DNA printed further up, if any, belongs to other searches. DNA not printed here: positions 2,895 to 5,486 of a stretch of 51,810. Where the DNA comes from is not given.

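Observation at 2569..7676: Tightly coupled operon of peptidoglycan-binding proteins without signal peptides, plus an HExxH protease, next to oriC: candidate undescribed envelope-targeting module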

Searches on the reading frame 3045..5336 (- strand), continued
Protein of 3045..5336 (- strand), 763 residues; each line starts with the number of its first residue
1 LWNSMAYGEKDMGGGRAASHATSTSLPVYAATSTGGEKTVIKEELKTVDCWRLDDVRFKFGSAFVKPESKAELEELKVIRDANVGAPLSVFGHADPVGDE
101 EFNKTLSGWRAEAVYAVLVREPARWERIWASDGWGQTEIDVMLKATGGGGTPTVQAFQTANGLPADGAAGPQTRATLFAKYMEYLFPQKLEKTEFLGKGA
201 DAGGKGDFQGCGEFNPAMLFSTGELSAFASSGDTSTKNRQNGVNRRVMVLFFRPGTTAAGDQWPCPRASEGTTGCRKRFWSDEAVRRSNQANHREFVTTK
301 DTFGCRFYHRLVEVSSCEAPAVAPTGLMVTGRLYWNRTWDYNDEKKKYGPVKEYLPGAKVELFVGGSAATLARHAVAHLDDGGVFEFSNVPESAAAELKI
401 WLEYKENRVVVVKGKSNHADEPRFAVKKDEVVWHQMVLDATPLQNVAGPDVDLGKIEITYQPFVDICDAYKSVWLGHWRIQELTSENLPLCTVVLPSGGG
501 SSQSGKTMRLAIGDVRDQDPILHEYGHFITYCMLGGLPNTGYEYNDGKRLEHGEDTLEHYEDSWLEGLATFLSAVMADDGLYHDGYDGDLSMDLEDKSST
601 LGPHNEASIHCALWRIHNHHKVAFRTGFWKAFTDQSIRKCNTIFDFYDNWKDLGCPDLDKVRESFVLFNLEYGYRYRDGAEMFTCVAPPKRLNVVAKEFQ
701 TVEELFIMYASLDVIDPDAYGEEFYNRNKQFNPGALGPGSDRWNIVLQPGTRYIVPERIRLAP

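Call 99: find_encoding_contigs(protein=P0003, flank=10000, max_places=3)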
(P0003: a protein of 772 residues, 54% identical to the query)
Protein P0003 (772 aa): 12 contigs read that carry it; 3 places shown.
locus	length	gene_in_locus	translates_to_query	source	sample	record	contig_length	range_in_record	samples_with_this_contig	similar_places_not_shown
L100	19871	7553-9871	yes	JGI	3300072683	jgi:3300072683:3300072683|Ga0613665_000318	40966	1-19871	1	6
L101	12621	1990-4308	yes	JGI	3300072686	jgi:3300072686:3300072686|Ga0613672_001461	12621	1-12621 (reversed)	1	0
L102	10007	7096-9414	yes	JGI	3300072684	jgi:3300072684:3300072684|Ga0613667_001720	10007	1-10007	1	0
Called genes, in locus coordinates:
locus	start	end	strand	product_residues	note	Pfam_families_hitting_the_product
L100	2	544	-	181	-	?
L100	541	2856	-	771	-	PF04879:Molybdop_Fe4S4, PF00384:Molybdopterin, PF01568:Molydop_binding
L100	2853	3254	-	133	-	PF03927:NapD (weak)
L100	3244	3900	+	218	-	PF00027:cNMP_binding, PF13545:HTH_Crp_2, PF00325:Crp (weak)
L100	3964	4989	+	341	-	PF12801:Fer4_5, PF00037:Fer4 (faint), PF12838:Fer4_7 (faint), PF13187:Fer4_9 (faint), PF12837:Fer4_6 (faint), PF12801:Fer4_5, PF13237:Fer4_10, PF14697:Fer4_21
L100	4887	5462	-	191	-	-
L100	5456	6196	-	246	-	PF04405:ScdA_N, PF01814:Hemerythrin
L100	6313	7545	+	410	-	PF13620:CarboxypepD_reg (faint), PF01471:PG_binding_1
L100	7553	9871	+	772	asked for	PF00691:OmpA, PF01471:PG_binding_1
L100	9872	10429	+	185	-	-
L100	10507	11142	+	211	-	PF00588:SpoU_methylase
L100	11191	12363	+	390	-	PF02746:MR_MLE_N, PF13378:MR_MLE_C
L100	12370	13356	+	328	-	-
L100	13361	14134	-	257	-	PF00106:adh_short, PF08659:KR, PF13561:adh_short_C2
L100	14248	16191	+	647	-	PF02784:Orn_Arg_deC_N, PF17810:Arg_decarb_HB, PF17944:Arg_decarbox_C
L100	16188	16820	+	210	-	PF00149:Metallophos, PF12850:Metallophos_2 (weak)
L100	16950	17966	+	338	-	PF03462:PCRF, PF00472:RF-1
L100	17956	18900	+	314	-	PF01300:Sua5_yciO_yrdC, PF03481:Sua5_C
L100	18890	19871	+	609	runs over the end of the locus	PF06580:His_kinase, PF02518:HATPase_c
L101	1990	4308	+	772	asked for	PF00691:OmpA, PF01471:PG_binding_1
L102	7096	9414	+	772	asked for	PF00691:OmpA, PF01471:PG_binding_1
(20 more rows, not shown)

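Call 106: search_protein_families(library=pfam, proteins=[L002:857-1504:+, L002:3396-3683:+, L002:11232-12416:+], max_evalue=0.01)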
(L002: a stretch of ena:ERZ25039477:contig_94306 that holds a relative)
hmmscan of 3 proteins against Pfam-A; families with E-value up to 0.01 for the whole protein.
L002:857-1504:+ (215 aa): 0 families

L002:3396-3683:+ (95 aa): 0 families

L002:11232-12416:+ (394 aa): 0 families
